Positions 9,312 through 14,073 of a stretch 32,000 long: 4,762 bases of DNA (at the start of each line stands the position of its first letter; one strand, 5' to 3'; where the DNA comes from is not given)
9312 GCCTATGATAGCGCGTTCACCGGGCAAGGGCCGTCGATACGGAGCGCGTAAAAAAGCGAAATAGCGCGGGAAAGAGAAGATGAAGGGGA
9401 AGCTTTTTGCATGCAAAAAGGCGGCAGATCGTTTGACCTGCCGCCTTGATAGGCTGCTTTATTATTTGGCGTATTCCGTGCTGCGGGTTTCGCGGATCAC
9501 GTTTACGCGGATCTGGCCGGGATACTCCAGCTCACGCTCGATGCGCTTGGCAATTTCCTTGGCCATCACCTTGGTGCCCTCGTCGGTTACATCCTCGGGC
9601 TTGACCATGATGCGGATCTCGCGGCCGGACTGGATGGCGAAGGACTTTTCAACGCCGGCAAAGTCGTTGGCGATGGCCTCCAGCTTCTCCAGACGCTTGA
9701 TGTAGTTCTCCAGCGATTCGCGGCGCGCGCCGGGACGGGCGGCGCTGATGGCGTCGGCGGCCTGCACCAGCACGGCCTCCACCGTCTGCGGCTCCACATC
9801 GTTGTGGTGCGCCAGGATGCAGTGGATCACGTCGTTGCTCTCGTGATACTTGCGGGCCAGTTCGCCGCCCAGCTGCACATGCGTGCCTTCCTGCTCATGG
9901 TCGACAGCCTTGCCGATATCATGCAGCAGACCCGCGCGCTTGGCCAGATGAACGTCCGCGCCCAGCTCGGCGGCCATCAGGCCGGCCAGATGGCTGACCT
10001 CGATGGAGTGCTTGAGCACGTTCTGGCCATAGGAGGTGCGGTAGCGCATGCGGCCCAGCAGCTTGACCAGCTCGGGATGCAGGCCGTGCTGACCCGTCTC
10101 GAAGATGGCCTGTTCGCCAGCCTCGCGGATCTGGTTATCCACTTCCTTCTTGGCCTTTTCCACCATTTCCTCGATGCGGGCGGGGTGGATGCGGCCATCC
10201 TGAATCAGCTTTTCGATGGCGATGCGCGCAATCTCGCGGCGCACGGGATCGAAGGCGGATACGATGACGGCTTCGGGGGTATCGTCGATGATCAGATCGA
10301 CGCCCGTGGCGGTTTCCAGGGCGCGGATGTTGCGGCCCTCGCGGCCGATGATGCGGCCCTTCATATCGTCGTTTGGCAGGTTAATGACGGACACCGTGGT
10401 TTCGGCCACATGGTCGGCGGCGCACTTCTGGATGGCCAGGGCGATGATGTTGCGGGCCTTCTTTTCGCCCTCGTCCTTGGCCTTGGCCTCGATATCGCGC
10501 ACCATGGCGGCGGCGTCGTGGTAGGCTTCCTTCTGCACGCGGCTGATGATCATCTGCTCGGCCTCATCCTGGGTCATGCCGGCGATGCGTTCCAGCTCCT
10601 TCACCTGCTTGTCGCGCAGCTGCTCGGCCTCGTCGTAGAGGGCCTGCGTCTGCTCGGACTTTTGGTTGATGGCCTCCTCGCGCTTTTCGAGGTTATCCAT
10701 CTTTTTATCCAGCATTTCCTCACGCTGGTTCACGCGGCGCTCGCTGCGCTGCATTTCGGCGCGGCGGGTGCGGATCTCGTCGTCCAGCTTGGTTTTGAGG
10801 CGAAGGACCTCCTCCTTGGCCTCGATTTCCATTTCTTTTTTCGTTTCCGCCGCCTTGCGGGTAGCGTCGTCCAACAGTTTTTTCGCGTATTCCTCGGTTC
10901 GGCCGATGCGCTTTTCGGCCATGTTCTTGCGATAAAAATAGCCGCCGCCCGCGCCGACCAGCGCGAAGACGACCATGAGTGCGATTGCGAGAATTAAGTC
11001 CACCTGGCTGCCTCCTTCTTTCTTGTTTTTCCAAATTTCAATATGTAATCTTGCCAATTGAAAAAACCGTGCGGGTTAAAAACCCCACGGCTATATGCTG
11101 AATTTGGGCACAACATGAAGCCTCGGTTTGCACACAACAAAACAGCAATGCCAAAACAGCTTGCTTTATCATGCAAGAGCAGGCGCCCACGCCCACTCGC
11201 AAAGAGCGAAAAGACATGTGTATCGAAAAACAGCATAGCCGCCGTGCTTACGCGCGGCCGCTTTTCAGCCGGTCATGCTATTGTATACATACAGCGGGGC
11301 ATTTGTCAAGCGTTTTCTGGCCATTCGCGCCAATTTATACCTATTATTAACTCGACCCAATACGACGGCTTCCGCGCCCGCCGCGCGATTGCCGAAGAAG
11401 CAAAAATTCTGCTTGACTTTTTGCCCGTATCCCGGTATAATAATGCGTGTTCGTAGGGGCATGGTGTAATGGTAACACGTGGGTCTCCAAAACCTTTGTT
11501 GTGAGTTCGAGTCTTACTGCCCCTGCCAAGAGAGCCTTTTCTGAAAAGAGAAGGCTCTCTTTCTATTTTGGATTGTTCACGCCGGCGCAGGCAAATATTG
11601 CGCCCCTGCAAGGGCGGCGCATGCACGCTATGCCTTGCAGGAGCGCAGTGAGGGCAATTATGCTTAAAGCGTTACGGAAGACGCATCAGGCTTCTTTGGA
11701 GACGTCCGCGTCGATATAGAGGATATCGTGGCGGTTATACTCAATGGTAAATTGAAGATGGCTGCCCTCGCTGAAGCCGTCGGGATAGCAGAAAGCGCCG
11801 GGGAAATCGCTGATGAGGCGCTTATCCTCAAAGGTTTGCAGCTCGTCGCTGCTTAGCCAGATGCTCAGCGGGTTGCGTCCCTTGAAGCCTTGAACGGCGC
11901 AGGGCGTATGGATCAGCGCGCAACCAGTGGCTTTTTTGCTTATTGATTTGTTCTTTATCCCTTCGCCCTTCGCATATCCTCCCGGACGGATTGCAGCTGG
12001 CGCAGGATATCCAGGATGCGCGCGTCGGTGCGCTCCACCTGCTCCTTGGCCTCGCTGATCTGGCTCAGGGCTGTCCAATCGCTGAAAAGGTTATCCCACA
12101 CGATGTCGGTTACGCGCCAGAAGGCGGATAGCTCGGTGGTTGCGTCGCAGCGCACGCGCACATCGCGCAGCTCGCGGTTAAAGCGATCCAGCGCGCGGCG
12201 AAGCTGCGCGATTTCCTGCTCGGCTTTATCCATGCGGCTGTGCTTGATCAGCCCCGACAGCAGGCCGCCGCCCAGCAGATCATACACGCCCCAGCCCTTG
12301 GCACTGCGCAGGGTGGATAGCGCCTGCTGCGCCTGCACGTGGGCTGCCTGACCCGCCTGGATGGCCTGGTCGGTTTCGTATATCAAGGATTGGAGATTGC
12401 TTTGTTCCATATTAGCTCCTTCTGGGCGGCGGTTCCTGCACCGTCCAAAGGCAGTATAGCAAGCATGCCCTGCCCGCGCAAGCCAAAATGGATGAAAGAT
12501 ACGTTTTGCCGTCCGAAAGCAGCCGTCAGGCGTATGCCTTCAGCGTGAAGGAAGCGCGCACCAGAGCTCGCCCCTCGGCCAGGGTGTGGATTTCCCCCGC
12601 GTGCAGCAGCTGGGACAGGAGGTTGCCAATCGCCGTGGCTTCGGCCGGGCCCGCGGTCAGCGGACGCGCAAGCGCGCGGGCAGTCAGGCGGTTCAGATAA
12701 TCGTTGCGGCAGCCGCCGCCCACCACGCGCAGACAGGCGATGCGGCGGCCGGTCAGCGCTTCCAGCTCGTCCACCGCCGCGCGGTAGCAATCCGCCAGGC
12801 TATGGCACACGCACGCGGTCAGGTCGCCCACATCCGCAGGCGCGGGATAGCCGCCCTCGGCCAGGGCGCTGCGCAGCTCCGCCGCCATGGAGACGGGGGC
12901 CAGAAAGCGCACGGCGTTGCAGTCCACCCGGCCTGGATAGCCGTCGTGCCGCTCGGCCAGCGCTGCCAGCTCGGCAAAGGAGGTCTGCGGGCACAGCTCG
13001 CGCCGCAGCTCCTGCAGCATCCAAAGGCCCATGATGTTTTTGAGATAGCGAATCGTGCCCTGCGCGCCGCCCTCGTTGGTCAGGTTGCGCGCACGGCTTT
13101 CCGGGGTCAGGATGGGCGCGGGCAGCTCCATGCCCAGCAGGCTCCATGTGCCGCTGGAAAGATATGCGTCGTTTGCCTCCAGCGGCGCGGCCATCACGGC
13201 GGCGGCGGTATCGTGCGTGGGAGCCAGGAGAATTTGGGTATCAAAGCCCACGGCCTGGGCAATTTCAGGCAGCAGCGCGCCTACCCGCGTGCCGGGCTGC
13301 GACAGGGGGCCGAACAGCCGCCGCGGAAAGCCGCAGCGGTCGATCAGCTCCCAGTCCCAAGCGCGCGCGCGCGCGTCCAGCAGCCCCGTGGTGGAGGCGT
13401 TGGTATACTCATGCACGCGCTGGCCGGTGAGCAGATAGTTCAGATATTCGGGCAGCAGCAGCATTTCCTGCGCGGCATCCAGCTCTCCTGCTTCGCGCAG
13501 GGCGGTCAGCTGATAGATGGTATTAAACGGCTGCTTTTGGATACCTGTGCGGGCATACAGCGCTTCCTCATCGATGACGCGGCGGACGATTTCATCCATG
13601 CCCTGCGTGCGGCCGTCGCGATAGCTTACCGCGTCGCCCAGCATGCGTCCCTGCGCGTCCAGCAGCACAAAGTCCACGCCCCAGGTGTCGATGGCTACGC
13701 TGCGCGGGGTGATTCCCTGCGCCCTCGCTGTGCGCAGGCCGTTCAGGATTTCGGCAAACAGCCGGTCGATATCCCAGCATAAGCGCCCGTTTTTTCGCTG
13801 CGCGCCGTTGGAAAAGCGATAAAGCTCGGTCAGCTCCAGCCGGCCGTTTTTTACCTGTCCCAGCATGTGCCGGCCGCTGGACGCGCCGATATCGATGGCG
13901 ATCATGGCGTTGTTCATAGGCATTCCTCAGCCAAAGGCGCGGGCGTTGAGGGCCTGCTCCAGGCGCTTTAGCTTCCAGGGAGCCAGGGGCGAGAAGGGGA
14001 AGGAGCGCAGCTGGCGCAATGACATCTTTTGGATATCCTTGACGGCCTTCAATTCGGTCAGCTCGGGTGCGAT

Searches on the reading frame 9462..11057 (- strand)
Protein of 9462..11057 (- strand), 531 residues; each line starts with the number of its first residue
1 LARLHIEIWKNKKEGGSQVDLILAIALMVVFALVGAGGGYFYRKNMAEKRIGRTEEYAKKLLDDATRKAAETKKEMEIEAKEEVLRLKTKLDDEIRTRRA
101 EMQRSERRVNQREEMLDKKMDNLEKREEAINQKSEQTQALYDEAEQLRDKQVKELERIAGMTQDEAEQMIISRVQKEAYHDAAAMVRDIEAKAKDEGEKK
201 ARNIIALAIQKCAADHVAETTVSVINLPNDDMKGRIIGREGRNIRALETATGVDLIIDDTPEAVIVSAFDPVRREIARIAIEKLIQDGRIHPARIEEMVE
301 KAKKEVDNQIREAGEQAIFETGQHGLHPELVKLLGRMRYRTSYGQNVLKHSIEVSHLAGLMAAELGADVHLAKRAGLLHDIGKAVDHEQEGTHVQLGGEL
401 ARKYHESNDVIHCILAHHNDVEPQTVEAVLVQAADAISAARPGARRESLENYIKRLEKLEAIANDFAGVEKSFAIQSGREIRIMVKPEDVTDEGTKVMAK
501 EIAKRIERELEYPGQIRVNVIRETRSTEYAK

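Call 7: search_protein_families(library=pfam, proteins=[window:9462-11057:-])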
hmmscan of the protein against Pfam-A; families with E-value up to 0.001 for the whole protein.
window:9462-11057:- (531 aa): 4 families
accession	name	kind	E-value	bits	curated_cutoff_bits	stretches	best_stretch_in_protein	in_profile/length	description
PF12072.13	RNase_Y_N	-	7.7e-61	205.5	32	1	24-216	2-201/201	RNase Y N-terminal region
PF01966.28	HD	-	4.7e-19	69.2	22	1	347-439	1-115/116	HD domain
PF00013.35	KH_1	-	4.6e-07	30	21.5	1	225-282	4-65/66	KH domain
PF08668.18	HDOD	-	0.00094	19.2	22.9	0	346-404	94-153/196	HDOD domain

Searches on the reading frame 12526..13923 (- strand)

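Call 7: search_protein_families(library=pfam, proteins=[window:12526-13923:-])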
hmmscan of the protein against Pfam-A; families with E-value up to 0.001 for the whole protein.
window:12526-13923:- (465 aa): 2 families
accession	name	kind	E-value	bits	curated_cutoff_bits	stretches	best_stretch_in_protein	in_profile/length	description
PF00370.27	FGGY_N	-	3.7e-33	115.6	28.8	1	7-244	2-244/245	FGGY family of carbohydrate kinases, N-terminal domain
PF02782.22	FGGY_C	-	4.4e-27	95.6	27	1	253-439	1-195/198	FGGY family of carbohydrate kinases, C-terminal domain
